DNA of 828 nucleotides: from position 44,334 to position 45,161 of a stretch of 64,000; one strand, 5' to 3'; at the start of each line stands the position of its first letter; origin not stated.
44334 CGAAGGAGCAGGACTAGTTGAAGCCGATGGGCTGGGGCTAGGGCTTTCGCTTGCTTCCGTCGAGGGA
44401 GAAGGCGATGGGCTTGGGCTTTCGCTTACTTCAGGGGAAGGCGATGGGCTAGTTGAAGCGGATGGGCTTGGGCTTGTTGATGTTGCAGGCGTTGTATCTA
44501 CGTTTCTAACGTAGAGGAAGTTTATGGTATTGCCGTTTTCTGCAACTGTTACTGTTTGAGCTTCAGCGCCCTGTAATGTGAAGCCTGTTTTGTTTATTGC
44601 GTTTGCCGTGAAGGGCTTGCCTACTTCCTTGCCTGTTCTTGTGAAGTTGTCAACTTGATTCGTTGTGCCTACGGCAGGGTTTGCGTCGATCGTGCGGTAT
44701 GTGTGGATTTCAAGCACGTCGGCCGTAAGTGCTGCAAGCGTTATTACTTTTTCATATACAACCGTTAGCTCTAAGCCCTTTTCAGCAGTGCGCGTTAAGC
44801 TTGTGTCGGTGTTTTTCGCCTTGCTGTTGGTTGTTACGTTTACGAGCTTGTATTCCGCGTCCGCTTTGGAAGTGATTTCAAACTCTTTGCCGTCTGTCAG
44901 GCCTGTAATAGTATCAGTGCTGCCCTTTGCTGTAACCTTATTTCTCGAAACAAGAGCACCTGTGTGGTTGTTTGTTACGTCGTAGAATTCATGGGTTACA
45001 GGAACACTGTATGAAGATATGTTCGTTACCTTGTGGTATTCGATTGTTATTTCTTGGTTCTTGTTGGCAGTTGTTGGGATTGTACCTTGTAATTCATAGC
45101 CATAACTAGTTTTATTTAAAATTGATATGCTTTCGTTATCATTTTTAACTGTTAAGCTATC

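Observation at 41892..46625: Paralogous surface proteins with a non-canonical VPYTGD sorting signal, a shared C-terminal pre-anchor module of about 90 aa, and a shared promoter box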

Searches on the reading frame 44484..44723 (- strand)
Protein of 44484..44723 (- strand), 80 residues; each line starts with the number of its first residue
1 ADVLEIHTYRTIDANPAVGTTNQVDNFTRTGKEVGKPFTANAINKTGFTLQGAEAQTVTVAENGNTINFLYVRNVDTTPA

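Call 51: search_protein_families(library=pfam, proteins=[window:44484-44723:-], max_evalue=10)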
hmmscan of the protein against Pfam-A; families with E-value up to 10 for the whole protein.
seq(80 aa): 1 family
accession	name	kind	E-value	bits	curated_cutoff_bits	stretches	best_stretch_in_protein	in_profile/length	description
PF06458.18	MucBP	-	0.035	15.3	23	1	27-71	18-62/63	MucBP domain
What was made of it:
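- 44475..46076 (-): Six divergent repeats of about 80-95 aa (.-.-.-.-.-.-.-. ... I-x-x-x-Y-V). Possibly MucBP-like. The last repeat matches Pfam MucBP below threshold (E 0.035, 15.3 bits against 23) (call 51).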

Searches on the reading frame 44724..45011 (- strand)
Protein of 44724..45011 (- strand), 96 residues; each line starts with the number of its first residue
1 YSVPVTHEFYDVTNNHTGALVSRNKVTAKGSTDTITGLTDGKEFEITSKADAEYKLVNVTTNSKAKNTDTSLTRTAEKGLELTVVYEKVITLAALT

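Call 51: search_protein_families(library=pfam, proteins=[window:44724-45011:-], max_evalue=10)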
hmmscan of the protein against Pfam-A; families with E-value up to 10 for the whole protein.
seq(96 aa): 2 families
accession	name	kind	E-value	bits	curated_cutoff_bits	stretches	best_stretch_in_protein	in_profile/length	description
PF13753.12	SWM_repeat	-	0.82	10.4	27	1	40-88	36-83/86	Putative flagellar system-associated repeat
PF06458.18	MucBP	-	2.7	9.2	23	1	26-87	14-63/63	MucBP domain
